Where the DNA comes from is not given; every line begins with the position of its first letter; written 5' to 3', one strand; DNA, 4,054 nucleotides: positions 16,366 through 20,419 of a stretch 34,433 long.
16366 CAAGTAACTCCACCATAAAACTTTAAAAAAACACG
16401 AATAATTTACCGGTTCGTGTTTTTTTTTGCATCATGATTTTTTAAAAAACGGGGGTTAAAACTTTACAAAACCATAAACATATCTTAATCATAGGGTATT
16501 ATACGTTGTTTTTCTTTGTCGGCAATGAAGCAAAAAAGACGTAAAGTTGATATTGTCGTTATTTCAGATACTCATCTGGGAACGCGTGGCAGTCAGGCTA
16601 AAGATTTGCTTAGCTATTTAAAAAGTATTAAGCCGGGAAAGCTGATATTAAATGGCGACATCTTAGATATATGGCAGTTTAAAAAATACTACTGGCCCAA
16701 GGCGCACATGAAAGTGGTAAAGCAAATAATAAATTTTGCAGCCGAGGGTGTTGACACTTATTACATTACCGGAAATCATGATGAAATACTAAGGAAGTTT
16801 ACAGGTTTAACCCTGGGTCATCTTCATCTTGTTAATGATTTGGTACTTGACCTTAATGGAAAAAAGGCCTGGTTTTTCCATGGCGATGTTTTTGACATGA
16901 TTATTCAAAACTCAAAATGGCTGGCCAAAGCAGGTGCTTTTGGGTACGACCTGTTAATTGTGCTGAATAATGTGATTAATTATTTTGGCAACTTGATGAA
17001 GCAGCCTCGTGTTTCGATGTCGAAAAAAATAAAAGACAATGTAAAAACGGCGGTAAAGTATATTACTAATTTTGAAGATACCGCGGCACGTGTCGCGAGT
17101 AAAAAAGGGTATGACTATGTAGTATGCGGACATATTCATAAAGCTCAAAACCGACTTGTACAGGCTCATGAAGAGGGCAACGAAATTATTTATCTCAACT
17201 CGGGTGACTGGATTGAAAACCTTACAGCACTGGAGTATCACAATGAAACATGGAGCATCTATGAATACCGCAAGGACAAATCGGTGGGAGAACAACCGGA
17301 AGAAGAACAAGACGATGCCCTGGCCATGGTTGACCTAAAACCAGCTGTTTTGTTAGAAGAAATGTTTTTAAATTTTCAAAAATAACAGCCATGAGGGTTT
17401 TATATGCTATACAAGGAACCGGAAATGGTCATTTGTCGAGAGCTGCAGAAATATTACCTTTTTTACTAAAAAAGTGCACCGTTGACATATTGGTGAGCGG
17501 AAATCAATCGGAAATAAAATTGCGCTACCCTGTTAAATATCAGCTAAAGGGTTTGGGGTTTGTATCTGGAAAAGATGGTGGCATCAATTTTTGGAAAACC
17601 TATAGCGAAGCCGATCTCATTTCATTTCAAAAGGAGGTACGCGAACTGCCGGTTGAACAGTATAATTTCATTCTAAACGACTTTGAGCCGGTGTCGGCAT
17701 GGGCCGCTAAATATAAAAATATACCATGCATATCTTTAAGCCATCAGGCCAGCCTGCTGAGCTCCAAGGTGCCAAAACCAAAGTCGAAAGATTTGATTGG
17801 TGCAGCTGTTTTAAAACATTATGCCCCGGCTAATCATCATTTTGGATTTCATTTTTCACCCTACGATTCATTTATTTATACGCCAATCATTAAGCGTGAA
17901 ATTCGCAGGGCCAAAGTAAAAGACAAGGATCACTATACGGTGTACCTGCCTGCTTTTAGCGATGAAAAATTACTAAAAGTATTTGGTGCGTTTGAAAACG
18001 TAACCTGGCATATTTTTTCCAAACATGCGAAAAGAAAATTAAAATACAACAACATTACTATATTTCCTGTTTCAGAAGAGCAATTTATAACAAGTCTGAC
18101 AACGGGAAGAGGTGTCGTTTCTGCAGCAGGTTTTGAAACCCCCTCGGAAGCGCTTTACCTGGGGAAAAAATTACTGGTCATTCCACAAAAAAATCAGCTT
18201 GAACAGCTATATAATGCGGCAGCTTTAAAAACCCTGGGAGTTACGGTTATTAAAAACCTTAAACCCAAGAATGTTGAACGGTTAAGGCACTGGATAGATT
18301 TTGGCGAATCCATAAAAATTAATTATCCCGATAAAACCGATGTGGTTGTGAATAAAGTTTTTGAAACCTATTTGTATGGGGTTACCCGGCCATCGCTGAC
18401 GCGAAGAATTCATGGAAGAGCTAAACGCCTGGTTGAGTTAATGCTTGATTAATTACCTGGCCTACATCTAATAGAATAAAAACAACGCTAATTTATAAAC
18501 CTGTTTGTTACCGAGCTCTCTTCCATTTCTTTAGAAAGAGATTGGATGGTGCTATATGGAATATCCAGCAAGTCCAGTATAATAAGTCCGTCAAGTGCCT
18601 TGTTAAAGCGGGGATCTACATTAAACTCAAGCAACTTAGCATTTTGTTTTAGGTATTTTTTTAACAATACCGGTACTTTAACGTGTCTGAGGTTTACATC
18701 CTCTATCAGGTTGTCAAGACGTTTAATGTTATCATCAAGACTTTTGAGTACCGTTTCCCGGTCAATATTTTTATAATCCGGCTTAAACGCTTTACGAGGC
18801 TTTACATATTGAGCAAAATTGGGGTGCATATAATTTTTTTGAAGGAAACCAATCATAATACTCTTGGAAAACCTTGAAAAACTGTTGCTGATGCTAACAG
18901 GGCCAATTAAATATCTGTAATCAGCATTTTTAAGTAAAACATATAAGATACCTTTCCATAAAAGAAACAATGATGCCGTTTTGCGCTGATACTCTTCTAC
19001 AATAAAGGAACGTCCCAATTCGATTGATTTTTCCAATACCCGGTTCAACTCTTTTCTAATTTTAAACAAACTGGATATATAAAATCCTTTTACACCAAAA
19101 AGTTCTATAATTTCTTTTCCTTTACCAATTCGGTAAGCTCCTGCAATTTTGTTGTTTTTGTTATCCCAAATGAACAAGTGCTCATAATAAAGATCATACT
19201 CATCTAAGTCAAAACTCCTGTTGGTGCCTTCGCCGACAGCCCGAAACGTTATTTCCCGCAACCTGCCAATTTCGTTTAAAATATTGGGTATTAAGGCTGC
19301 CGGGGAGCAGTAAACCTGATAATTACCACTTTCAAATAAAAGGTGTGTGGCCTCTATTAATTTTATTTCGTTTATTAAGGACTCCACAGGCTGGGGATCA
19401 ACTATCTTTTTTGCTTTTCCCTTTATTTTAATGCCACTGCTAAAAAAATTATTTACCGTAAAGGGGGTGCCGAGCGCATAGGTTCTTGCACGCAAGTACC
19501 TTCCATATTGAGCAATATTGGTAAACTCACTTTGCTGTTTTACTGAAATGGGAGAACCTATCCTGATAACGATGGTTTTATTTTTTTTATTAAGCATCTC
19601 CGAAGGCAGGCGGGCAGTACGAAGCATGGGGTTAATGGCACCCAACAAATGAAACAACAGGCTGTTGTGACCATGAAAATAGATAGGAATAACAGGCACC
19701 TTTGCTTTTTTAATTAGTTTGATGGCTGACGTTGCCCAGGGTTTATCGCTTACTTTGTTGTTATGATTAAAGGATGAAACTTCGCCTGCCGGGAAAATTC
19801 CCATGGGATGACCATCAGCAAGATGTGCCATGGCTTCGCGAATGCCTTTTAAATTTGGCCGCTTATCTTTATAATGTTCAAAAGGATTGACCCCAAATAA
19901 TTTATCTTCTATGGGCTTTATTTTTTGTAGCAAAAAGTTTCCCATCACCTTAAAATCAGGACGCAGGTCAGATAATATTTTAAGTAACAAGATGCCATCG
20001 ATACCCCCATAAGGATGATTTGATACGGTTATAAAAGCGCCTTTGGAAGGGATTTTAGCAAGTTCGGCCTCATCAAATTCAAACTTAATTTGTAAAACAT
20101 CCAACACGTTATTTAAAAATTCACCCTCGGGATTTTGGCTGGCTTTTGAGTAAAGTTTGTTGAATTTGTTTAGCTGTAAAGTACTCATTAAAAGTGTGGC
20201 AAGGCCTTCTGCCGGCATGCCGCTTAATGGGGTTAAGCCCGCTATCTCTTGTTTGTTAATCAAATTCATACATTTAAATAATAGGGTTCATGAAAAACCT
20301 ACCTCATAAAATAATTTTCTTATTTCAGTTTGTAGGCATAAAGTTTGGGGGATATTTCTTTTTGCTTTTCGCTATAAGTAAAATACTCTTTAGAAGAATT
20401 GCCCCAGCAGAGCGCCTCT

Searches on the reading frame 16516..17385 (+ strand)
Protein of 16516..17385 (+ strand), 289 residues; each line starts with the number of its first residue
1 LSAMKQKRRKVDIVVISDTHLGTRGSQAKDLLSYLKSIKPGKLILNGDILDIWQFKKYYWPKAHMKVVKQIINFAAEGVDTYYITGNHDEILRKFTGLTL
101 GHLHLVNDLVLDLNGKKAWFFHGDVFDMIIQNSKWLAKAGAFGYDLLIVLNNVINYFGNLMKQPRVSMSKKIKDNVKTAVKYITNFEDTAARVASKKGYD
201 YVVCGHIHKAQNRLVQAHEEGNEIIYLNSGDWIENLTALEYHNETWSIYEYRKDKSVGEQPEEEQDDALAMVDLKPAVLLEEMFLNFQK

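Call 73: search_protein_families(library=pfam, proteins=[window:16516-17385:+], max_evalue=0.00001)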
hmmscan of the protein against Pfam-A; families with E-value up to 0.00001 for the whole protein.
window:16516-17385:+ (289 aa): 2 families
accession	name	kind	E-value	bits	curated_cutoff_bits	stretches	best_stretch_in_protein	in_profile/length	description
PF12850.12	Metallophos_2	-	3.2e-13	50.4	27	1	13-127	3-91/154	Calcineurin-like phosphoesterase superfamily domain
PF00149.33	Metallophos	-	8.1e-13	49.7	21.5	1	13-209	3-190/191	Calcineurin-like phosphoesterase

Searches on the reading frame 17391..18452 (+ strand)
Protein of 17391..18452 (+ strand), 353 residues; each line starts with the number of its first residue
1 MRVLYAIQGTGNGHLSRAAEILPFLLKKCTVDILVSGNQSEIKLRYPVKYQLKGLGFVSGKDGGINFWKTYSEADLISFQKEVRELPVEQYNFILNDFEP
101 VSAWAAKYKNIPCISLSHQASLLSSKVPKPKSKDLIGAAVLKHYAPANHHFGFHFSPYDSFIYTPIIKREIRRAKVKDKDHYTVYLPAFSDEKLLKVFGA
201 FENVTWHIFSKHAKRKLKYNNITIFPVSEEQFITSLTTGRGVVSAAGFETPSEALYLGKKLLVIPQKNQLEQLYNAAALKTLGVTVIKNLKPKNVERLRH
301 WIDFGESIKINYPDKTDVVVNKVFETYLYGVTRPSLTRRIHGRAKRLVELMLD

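Call 73: search_protein_families(library=pfam, proteins=[window:17391-18452:+], max_evalue=0.00001)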
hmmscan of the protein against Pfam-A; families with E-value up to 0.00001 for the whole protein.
window:17391-18452:+ (353 aa): 1 family
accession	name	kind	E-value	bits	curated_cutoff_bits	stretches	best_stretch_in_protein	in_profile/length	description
PF13528.12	Glyco_trans_1_3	-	1.2e-34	120.3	25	1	1-297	1-313/322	Glycosyl transferase family 1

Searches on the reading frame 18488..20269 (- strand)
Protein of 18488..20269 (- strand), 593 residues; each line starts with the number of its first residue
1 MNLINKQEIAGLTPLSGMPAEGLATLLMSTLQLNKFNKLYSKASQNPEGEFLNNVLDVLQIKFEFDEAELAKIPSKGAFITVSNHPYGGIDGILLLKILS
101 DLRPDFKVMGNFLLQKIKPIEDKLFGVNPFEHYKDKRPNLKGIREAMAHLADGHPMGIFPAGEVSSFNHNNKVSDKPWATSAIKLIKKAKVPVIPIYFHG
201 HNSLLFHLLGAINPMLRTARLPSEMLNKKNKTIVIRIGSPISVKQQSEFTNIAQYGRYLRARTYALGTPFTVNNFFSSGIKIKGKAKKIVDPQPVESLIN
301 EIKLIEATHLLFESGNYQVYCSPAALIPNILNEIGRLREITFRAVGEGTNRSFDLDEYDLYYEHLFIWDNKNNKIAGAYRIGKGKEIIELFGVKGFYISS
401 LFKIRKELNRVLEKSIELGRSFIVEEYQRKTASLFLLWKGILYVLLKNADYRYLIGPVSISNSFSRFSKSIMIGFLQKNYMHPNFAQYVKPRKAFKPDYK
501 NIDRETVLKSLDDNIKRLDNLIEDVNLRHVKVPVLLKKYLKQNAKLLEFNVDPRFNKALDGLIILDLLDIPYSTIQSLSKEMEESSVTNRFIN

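Call 5: search_protein_families(library=pfam, proteins=[window:18488-20269:-], max_evalue=0.01)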
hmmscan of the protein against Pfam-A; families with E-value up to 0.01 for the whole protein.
window:18488-20269:- (593 aa): 3 families
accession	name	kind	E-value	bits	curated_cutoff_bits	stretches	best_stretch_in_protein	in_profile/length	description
PF13444.12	Acetyltransf_5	-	4.8e-23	82.2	22.4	1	337-438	1-102/102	Acetyltransferase (GNAT) domain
PF19576.4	Acyltransf_2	-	7.8e-19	68.1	27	1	27-266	22-259/266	Acyltransferase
PF01553.26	Acyltransferase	-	1.2e-07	32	23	1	71-198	8-131/132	Acyltransferase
